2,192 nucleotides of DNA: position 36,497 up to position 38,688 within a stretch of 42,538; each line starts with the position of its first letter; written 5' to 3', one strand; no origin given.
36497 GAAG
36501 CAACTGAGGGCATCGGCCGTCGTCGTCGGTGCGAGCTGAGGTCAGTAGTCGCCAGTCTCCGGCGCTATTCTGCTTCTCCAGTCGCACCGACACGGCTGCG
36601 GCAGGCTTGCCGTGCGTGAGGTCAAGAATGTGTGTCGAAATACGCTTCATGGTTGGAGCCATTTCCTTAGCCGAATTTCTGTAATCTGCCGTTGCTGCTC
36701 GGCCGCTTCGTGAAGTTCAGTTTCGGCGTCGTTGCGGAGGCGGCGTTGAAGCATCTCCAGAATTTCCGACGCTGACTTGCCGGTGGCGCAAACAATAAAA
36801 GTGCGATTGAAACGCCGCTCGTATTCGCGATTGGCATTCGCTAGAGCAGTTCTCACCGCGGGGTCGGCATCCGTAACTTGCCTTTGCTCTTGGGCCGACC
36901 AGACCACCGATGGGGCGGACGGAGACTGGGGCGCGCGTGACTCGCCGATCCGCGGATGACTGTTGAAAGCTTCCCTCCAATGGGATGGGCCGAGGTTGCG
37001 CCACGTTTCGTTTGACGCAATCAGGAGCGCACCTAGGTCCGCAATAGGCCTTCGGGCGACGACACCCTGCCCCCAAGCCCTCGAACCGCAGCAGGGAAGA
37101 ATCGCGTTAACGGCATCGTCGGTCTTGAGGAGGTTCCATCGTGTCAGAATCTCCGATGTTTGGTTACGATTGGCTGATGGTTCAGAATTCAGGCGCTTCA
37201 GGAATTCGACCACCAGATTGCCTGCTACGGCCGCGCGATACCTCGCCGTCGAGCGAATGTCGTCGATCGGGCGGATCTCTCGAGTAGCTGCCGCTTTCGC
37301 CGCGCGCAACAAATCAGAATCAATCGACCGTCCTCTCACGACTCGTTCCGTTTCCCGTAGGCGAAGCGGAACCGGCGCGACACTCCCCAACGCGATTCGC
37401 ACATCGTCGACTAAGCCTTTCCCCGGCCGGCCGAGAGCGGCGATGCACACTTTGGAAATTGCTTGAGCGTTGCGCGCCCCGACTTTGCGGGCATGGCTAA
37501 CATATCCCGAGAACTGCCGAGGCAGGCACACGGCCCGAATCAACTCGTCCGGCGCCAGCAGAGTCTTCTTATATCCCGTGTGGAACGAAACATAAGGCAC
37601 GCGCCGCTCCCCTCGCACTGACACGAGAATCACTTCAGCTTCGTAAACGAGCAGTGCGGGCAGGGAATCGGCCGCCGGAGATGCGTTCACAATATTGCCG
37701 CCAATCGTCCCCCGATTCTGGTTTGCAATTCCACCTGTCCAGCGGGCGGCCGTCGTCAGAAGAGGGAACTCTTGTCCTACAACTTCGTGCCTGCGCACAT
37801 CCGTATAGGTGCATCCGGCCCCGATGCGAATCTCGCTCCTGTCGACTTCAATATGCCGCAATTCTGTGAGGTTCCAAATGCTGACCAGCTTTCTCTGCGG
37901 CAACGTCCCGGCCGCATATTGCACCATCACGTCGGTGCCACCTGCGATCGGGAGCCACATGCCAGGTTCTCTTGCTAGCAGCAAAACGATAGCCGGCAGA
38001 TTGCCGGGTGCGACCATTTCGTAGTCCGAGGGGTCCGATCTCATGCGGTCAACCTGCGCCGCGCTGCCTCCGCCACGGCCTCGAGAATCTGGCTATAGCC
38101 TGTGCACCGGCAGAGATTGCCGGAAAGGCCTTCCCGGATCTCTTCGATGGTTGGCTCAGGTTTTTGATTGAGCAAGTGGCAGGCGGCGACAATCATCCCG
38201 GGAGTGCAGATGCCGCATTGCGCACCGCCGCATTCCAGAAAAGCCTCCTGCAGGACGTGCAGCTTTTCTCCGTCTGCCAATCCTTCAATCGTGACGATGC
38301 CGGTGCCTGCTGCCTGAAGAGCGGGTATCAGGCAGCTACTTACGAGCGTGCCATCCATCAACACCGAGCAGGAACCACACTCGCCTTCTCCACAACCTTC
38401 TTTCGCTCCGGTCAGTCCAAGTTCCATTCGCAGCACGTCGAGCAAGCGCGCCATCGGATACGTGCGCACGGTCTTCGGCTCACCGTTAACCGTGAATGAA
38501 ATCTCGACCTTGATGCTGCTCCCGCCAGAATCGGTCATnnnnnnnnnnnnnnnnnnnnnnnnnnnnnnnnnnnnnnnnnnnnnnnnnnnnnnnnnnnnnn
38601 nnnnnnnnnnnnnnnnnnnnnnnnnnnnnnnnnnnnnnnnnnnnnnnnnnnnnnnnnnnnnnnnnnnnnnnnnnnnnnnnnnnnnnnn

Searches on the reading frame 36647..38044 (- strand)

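Call 57: search_protein_families(library=pfam, proteins=[window:36647-38044:-], max_evalue=0.00001)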
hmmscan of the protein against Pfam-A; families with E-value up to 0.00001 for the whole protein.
window:36647-38044:- (465 aa): 3 families
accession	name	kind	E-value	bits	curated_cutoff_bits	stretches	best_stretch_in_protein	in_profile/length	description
PF09349.15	OHCU_decarbox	-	1.6e-41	142.9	24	1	305-460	2-155/155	OHCU decarboxylase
PF00941.27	FAD_binding_5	-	4.9e-41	140.8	27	1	8-176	3-169/170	FAD binding domain in molybdopterin dehydrogenase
PF03450.22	CO_deh_flav_C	-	8.4e-21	74.5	25.5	1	186-284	3-101/102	CO dehydrogenase flavoprotein C-terminal domain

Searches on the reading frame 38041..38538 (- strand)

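Call 57: search_protein_families(library=pfam, proteins=[window:38041-38538:-], max_evalue=0.00001)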
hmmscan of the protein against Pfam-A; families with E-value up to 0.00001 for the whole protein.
window:38041-38538:- (165 aa): 2 families
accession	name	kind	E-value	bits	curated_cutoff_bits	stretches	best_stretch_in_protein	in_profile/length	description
PF01799.25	Fer2_2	-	1.2e-30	105.8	30.3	1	83-155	1-74/75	[2Fe-2S] binding domain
PF00111.32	Fer2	-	1.2e-06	28.8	21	1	15-65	1-52/77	2Fe-2S iron-sulfur cluster binding domain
